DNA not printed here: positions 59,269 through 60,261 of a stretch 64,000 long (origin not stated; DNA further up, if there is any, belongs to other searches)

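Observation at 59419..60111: Complete REP-flanked HUH/Y1 (RAYT-like) transposase module inserted in frame inside the essential valS gene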

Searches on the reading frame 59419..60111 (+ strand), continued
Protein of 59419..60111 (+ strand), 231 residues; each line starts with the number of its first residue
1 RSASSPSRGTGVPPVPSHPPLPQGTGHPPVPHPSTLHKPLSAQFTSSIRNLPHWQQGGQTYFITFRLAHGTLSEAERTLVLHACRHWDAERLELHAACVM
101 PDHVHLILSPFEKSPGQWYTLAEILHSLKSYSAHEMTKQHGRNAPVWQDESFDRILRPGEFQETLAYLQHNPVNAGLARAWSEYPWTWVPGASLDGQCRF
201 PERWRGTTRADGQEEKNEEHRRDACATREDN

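Call 31: search_protein_families(library=pfam, proteins=[P0273, P0275, P0283, P0285, P0287, P0292, P0299, P0308, P0311, P0318], max_evalue=0.00001)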
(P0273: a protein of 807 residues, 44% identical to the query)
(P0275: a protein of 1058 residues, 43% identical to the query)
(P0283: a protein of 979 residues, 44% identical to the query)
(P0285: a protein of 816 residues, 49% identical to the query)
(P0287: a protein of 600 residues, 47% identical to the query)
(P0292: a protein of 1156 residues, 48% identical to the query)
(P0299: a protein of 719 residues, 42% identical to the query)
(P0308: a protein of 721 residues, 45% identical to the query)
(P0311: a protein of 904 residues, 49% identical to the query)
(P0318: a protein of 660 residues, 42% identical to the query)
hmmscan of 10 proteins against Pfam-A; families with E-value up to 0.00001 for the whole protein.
P0273 (807 aa): 1 family
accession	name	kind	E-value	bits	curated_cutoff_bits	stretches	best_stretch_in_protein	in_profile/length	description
PF20473.4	MmeI_Mtase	-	2.1e-07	30.9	27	1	591-662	16-87/259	MmeI, DNA-methyltransferase domain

P0275 (1058 aa): 5 families
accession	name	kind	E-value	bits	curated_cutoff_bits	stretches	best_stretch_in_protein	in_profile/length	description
PF00270.35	DEAD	-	6.7e-16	58.9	26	1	461-616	10-161/167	DEAD/DEAH box helicase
PF17764.6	PriA_3primeBD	-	6.9e-15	55.1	22.7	1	110-161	45-96/96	3'DNA-binding domain (3'BD)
PF04851.21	ResIII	-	4.3e-14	53.2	22.5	1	450-616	3-163/164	Type III restriction enzyme, res subunit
PF00271.37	Helicase_C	-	2.5e-10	41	23.5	1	771-881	15-108/110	Helicase conserved C-terminal domain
PF18074.6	PriA_C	-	2.7e-09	38.2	26.9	1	998-1054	38-95/95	Primosomal protein N C-terminal domain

P0283 (979 aa): 7 families
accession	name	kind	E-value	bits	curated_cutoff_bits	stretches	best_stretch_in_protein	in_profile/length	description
PF17764.6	PriA_3primeBD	-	1.2e-25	89.6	22.7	1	4-99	1-96/96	3'DNA-binding domain (3'BD)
PF00270.35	DEAD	-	7.1e-20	71.8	26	1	427-574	17-162/167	DEAD/DEAH box helicase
PF18074.6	PriA_C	-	1.3e-13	52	26.9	1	918-975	37-95/95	Primosomal protein N C-terminal domain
PF04851.21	ResIII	-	2.5e-13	50.7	22.5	1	423-572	22-163/164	Type III restriction enzyme, res subunit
PF00271.37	Helicase_C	-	2.2e-12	47.6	23.5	1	700-805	17-108/110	Helicase conserved C-terminal domain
PF18319.7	Zn_ribbon_PriA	-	4.1e-08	33.5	26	1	661-687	1-27/27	PriA DNA helicase Cys-rich region (CRR) domain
PF01797.21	Y1_Tnp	-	3e-07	31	23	1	255-370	5-119/121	Transposase IS200 like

P0285 (816 aa): 2 families
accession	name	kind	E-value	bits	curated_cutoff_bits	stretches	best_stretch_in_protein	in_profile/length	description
PF01808.24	AICARFT_IMPCHas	-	2.3e-73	247.8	25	2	538-743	135-309/311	AICARFT/IMPCHase bienzyme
PF02142.27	MGS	-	2.1e-24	85.9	24.1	1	18-133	1-93/94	MGS-like domain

P0287 (600 aa): 2 families
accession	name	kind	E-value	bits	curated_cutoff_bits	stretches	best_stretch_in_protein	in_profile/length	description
PF00133.28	tRNA-synt_1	-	9.5e-65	219.4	22.7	1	35-459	4-202/414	tRNA synthetases class I (I, L, M and V)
PF09334.17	tRNA-synt_1g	-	1.7e-07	30.8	20.1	1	65-207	8-131/391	tRNA synthetases class I (M)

P0292 (1156 aa): 3 families
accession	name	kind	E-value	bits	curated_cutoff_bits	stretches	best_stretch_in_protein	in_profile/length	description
PF01411.24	tRNA-synt_2c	-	6.9e-186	619.5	30.3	2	5-285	1-264/552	tRNA synthetases class II (A)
PF07973.19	tRNA_SAD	-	1.3e-17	63.9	24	1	935-985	1-44/44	Threonyl and Alanyl tRNA synthetase second additional domain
PF02272.25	DHHA1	-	1.9e-14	54.4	25.9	1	1052-1151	5-101/102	DHHA1 domain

P0299 (719 aa): 3 families
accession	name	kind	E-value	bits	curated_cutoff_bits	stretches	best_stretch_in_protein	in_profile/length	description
PF00270.35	DEAD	-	1.1e-20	74.5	26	1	264-349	2-84/167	DEAD/DEAH box helicase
PF17191.10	RecG_wedge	-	4e-19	69.2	23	1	22-178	12-159/162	RecG wedge domain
PF04851.21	ResIII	-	2e-11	44.5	22.5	1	261-335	3-78/164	Type III restriction enzyme, res subunit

P0308 (721 aa): 1 family
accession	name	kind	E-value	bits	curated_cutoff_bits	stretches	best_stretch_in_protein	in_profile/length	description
PF01797.21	Y1_Tnp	-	3.5e-06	27.6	23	0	269-320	41-98/121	Transposase IS200 like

P0311 (904 aa): 1 family
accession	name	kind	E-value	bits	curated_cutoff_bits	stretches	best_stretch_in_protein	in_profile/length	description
PF01555.25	N6_N4_Mtase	-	9e-20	72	26.7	2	113-163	159-204/221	DNA methylase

P0318 (660 aa): 4 families
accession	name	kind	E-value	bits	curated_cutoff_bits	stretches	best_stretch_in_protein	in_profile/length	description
PF01797.21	Y1_Tnp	-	2e-08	34.8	23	1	449-524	28-102/121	Transposase IS200 like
PF20473.4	MmeI_Mtase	-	2e-07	30.9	27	1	580-654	16-74/259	MmeI, DNA-methyltransferase domain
PF02384.22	N6_Mtase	-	6.9e-07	29.3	20.4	0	584-617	47-72/311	N-6 DNA Methylase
PF04313.20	HSDR_N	-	4.9e-06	27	25.1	0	36-71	2-37/198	Type I restriction enzyme R protein N terminus (HSDR_N)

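Call 44: search_solved_structures(query=window:59419-60111:+, max_evalue=0.01, show_alignments=1)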
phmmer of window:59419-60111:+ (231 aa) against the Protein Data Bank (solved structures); distinct sequences matched with E-value up to 0.01: 0.

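Call 56: predict_structure(alignment_id=A1)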
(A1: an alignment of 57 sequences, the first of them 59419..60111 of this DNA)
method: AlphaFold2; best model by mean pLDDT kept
length: 231 residues; sequences in the alignment: 57
mean_pLDDT: 78.0   pTM: 0.65
mean pLDDT of the five models: 78.0, 77.9, 77.6, 76.0, 75.9
residues with pLDDT >= 90: 126; 70-90: 22; 50-70: 37; < 50: 46
segments of 3 or more residues with pLDDT < 50: 34-37, 47-49, 195-226
pLDDT, mean of each block of 10 residues (from residue 1): 55 73 60 49 51 78 97 98 95 97 98 95 95 95 93 89 97 98 96 52 43 46 48 51
secondary structure, 60 per line:
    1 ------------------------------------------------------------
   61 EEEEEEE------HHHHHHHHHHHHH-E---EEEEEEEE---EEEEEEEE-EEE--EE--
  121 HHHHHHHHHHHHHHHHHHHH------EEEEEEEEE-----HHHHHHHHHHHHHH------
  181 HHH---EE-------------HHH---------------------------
elements in order: E61-67 H74-86 E92-99 E103-110 E112-114 H121-140 E147-155 H161-174

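Call 60: fold_search(model_id=the predicted structure, library=pdb)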
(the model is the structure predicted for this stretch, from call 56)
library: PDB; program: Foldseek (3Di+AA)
matches with E <= 10: 1274; with E <= 0.001: 30
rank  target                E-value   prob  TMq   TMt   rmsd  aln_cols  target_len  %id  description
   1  4er8_A                4.6e-09  1.00  0.49  0.67   3.6       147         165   22  Structure of the REP associates tyrosine transposase bound to a REP hairpin (released 2012-08-15)
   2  2xma_A                2.5e-06  1.00  0.37  0.58  12.2       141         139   19  DEINOCOCCUS RADIODURANS ISDRA2 TRANSPOSASE RIGHT END DNA COMPLEX (released 2010-10-13)
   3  2f4f_A                2.9e-06  1.00  0.36  0.60  13.5       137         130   20  Crystal structure of IS200 transposase (released 2005-12-13)
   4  2ec2_E                3.7e-06  1.00  0.35  0.59  10.9       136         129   18  Crystal structure of transposase from Sulfolobus tokodaii (released 2007-02-27)
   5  2xma_B                4.2e-06  1.00  0.37  0.59  11.9       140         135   19  DEINOCOCCUS RADIODURANS ISDRA2 TRANSPOSASE RIGHT END DNA COMPLEX (released 2010-10-13)
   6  2xma_E                5.0e-06  1.00  0.37  0.57  12.2       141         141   19  DEINOCOCCUS RADIODURANS ISDRA2 TRANSPOSASE RIGHT END DNA COMPLEX (released 2010-10-13)
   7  2xm3_A                5.6e-06  1.00  0.39  0.68   5.3       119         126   20  Deinococcus radiodurans ISDra2 Transposase Left end DNA complex (released 2010-10-13)
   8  2xm3_D                6.8e-06  1.00  0.36  0.62   5.5       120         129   19  Deinococcus radiodurans ISDra2 Transposase Left end DNA complex (released 2010-10-13)
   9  2xm3_C                1.2e-05  1.00  0.36  0.62   5.4       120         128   19  Deinococcus radiodurans ISDra2 Transposase Left end DNA complex (released 2010-10-13)
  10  2xo6_D                1.3e-05  1.00  0.38  0.66   6.4       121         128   19  DEINOCOCCUS RADIODURANS ISDRA2 TRANSPOSASE Y132F MUTANT COMPLEXED WITH LEFT END RECOGNITION AND CLEAVAGE SITE (released 2010-10-13)
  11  2xqc_D                1.3e-05  1.00  0.37  0.60   7.6       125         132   18  DEINOCOCCUS RADIODURANS ISDRA2 TRANSPOSASE COMPLEXED WITH LEFT END RECOGNITION AND CLEAVAGE SITE AND ZN (released 2010-10-13)
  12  2ec2_D                2.6e-05  1.00  0.33  0.56   8.5       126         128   16  Crystal structure of transposase from Sulfolobus tokodaii (released 2007-02-27)
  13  2vih_B                2.8e-05  1.00  0.39  0.67   6.6       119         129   13  CRYSTAL STRUCTURE OF THE IS608 TRANSPOSASE IN COMPLEX WITH Left END 26-MER DNA (released 2008-02-19)
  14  2vjv_A                2.8e-05  1.00  0.39  0.69   8.4       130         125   13  Crystal structure of the IS608 transposase in complex with left end 26-mer DNA hairpin and a 6-mer DNA representing th (released 2008-02-19)
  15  2xm3_B                2.8e-05  1.00  0.36  0.61   7.7       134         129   19  Deinococcus radiodurans ISDra2 Transposase Left end DNA complex (released 2010-10-13)
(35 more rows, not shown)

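Call 69: search_protein_families(library=pfam, proteins=[P0246, P0251, P0256, P0279, P0281, P0291, P0314, P0317, P0325, P0327], max_evalue=0.00001)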
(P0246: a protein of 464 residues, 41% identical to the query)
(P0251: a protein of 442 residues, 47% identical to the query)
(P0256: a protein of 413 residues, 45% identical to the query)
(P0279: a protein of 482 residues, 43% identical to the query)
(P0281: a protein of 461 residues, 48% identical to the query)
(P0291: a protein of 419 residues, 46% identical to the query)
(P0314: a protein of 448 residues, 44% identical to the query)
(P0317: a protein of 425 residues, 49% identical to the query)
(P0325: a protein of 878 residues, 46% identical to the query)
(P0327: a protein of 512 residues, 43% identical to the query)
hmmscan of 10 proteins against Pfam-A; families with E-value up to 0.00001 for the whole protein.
P0246 (464 aa): 3 families
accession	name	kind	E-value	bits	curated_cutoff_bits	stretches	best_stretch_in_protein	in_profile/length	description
PF13237.11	Fer4_10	-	9.7e-08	32.3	25.5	0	329-344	7-23/53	4Fe-4S dicluster domain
PF01797.21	Y1_Tnp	-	2.9e-07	31.1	23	1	83-151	34-103/121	Transposase IS200 like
PF13534.11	Fer4_17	-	2.5e-06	28.4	22.2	0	237-284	11-59/61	4Fe-4S dicluster domain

P0251 (442 aa): 5 families
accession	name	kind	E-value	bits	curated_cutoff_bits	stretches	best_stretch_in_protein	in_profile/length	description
PF08241.18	Methyltransf_11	-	1.5e-14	54.8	21.2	1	271-330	36-94/95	Methyltransferase domain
PF13649.12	Methyltransf_25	-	7.7e-11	43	27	1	270-327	38-97/97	Methyltransferase domain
PF08242.18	Methyltransf_12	-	3.1e-07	31.5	30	0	286-329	54-98/98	Methyltransferase domain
PF13489.12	Methyltransf_23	-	7.9e-07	29.4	27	0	20-76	1-57/164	Methyltransferase domain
PF01797.21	Y1_Tnp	-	9.1e-06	26.2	23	0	161-222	46-108/121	Transposase IS200 like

P0256 (413 aa): 1 family
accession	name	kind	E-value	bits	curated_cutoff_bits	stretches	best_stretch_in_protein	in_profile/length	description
PF01808.24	AICARFT_IMPCHas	-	3.4e-17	63.3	25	1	14-150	20-131/311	AICARFT/IMPCHase bienzyme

P0279 (482 aa): 1 family
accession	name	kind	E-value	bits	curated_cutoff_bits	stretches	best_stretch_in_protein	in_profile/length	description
PF01808.24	AICARFT_IMPCHas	-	5.9e-50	170.9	25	1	201-409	133-309/311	AICARFT/IMPCHase bienzyme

P0281 (461 aa): 1 family
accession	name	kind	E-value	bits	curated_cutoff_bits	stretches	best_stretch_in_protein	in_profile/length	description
PF01725.21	Ham1p_like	-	2.7e-44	151.7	22.5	2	7-148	1-125/186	Ham1 family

P0291 (419 aa): 1 family
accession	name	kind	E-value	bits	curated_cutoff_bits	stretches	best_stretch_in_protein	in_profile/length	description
PF01725.21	Ham1p_like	-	3.7e-47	161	22.5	2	11-150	1-127/186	Ham1 family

P0314 (448 aa): 2 families
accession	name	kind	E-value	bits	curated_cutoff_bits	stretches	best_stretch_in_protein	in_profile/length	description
PF01725.21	Ham1p_like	-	7e-48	163.4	22.5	2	6-147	1-122/186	Ham1 family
PF01797.21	Y1_Tnp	-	1.1e-07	32.4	23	1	218-296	42-119/121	Transposase IS200 like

P0317 (425 aa): 1 family
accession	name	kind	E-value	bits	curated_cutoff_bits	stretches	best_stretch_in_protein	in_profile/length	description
PF01797.21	Y1_Tnp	-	4.9e-06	27.1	23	1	33-116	37-120/121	Transposase IS200 like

P0325 (878 aa): 5 families
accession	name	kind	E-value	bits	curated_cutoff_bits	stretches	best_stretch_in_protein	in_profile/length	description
PF00270.35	DEAD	-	2.2e-21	76.7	26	1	259-346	1-85/167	DEAD/DEAH box helicase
PF00271.37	Helicase_C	-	3.5e-18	66.3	23.5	1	660-768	11-108/110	Helicase conserved C-terminal domain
PF19833.4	RecG_dom3_C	-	3.4e-13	49.9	26.8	1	796-859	1-65/87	ATP-dependent DNA helicase RecG, domain 3, C-terminal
PF17191.10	RecG_wedge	-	2.2e-12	47.3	23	1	6-157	13-152/162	RecG wedge domain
PF04851.21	ResIII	-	1.5e-10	41.7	22.5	1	257-331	3-78/164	Type III restriction enzyme, res subunit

P0327 (512 aa): 2 families
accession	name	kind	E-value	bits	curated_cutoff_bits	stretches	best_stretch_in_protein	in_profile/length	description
PF06634.17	DUF1156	-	1.5e-21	76.8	24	1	13-62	1-51/73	Protein of unknown function (DUF1156)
PF01797.21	Y1_Tnp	-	7.6e-07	29.7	23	1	326-380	39-99/121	Transposase IS200 like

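Call 70: search_protein_families(library=pfam, proteins=[P0332, P0336, P0339, P0344, P0345, P0350, P0357, P0358, P0365, P0375], max_evalue=0.00001)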
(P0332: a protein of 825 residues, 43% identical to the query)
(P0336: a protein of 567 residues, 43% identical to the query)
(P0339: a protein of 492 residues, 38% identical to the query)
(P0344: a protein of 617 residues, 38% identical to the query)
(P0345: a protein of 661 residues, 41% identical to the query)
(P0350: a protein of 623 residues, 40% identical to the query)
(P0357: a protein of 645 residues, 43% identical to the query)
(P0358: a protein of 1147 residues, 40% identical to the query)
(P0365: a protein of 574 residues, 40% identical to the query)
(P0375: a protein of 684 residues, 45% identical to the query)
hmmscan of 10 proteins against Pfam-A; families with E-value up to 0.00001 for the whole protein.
P0332 (825 aa): 5 families
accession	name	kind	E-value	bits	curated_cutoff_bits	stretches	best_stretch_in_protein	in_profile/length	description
PF00270.35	DEAD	-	6.2e-23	81.8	26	1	264-424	2-164/167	DEAD/DEAH box helicase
PF17191.10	RecG_wedge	-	7.7e-18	65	23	1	10-169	2-159/162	RecG wedge domain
PF00271.37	Helicase_C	-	2.4e-14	53.9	23.5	1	751-804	38-89/110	Helicase conserved C-terminal domain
PF01336.31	tRNA_anti-codon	-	5.9e-09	36.2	27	1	62-129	2-73/75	OB-fold nucleic acid binding domain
PF04851.21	ResIII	-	7.9e-08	32.8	22.5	1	261-419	3-162/164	Type III restriction enzyme, res subunit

P0336 (567 aa): 1 family
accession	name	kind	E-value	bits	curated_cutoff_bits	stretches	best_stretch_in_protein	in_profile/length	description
PF01725.21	Ham1p_like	-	1.9e-53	181.5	22.5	2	3-144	1-126/186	Ham1 family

P0339 (492 aa): 1 family
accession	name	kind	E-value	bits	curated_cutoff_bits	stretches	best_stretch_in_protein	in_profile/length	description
PF06634.17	DUF1156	-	2.5e-27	95.2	24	1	11-80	1-71/73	Protein of unknown function (DUF1156)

P0344 (617 aa): 0 families

P0345 (661 aa): 1 family
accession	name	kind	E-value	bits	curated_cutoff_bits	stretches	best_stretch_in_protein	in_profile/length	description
PF01968.24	Hydantoinase_A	-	3e-14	53.4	22.9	1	420-620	33-259/291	Hydantoinase/oxoprolinase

P0350 (623 aa): 2 families
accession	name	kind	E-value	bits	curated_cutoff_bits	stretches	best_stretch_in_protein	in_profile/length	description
PF01228.26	Gly_radical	-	3.9e-35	121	22.2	1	502-604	2-106/106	Glycine radical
PF02901.20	PFL-like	-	1.1e-20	74.3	24.3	1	407-485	570-647/647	Pyruvate formate lyase-like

P0357 (645 aa): 2 families
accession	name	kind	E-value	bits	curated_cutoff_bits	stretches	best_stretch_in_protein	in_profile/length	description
PF01797.21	Y1_Tnp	-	1.2e-08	35.5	23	1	325-436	7-119/121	Transposase IS200 like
PF01555.25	N6_N4_Mtase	-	4.7e-08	33.7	26.7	1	135-186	159-205/221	DNA methylase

P0358 (1147 aa): 3 families
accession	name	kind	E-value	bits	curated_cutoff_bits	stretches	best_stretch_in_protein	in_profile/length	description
PF01411.24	tRNA-synt_2c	-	4.7e-177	590.3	30.3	2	5-410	1-375/552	tRNA synthetases class II (A)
PF02272.25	DHHA1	-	1.4e-15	58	25.9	1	1048-1146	4-101/102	DHHA1 domain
PF07973.19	tRNA_SAD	-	1.9e-15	57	24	1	899-942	1-44/44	Threonyl and Alanyl tRNA synthetase second additional domain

P0365 (574 aa): 1 family
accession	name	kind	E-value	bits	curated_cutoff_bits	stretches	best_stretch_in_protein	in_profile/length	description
PF01411.24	tRNA-synt_2c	-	1.7e-53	182.5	30.3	2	279-438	379-551/552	tRNA synthetases class II (A)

P0375 (684 aa): 1 family
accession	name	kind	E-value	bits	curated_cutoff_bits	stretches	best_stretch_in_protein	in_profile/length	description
PF18135.7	Type_ISP_C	-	3.2e-82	276.8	25.9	2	476-672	164-341/342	Type ISP C-terminal specificity domain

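Call 82: find_encoding_contigs(protein=P0108, flank=6000, max_places=1)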
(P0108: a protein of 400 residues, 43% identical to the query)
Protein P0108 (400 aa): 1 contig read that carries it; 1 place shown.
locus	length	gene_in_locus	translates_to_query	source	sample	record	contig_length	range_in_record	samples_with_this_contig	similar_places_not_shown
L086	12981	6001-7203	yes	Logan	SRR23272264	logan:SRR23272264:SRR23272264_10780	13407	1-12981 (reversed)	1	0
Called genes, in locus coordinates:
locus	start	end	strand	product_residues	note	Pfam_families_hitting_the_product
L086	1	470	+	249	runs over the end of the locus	PF06026:Rib_5-P_isom_A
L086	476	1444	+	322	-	PF01300:Sua5_yciO_yrdC, PF03481:Sua5_C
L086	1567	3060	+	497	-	PF00180:Iso_dh, PF18324:Isocitrate_DH_C_bact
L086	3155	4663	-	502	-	PF00515:TPR_1 (faint), PF07719:TPR_2 (faint), PF13428:TPR_14 (faint), PF13432:TPR_16 (faint), PF14559:TPR_19 (faint), PF00685:Sulfotransfer_1, PF13469:Sulfotransfer_3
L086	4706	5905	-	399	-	PF25270:Khk, PF00294:PfkB (faint)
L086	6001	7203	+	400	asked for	PF01725:Ham1p_like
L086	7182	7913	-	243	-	PF04250:DUF429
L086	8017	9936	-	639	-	PF00012:HSP70, PF06723:MreB_Mbl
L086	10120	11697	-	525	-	PF13469:Sulfotransfer_3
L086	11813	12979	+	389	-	?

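Call 83: find_encoding_contigs(protein=P0012, flank=6000, max_places=1)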
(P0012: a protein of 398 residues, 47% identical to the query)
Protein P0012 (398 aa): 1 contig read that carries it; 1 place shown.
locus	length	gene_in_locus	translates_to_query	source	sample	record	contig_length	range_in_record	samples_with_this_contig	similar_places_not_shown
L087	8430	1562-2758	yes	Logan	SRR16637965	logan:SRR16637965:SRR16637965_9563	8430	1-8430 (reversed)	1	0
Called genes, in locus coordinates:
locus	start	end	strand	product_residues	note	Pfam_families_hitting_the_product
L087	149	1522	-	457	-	PF09298:FAA_hydrolase_N, PF01557:FAA_hydrolase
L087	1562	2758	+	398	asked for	PF01725:Ham1p_like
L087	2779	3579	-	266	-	PF04029:2-ph_phosp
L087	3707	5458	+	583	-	PF13598:DUF4139 (faint)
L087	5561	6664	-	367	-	PF01791:DeoC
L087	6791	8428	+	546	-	?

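Call 88: find_encoding_contigs(protein=P0007, flank=2500, max_places=1)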
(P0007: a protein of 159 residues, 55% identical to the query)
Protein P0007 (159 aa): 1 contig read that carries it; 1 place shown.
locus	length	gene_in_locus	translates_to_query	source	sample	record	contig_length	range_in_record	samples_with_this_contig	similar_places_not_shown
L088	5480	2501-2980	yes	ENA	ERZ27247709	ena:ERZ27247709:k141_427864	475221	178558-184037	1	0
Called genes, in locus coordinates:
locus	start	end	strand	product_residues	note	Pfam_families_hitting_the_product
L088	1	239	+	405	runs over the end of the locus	PF01266:DAO, PF01494:FAD_binding_3, PF04820:Trp_halogenase (faint), PF05834:Lycopene_cycl, PF12831:FAD_oxidored (weak), PF13450:NAD_binding_8 (weak), PF07992:Pyr_redox_2 (faint)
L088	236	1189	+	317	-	PF01370:Epimerase, PF02719:Polysacc_synt_2, PF04321:RmlD_sub_bind, PF16363:GDP_Man_Dehyd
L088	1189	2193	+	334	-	PF00288:GHMP_kinases_N, PF08544:GHMP_kinases_C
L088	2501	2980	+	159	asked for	-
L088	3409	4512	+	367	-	PF00248:Aldo_ket_red, PF13183:Fer4_8 (weak), PF13187:Fer4_9 (weak), PF13534:Fer4_17 (faint)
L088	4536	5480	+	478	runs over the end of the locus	-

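Call 89: find_encoding_contigs(protein=P0013, flank=2500, max_places=1)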
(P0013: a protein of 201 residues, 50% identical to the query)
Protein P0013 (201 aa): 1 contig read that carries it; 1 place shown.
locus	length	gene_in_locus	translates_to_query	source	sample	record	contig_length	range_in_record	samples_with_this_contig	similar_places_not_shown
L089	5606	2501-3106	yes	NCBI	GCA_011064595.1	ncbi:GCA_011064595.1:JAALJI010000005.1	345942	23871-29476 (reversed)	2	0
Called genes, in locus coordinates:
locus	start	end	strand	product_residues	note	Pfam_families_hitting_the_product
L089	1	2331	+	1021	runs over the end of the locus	PF07549:Sec_GG (faint), PF22599:SecDF_P1_head, PF02355:SecD_SecF_C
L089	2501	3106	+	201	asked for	-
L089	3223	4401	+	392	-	PF03576:Peptidase_S58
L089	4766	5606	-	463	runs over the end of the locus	PF03160:Calx-beta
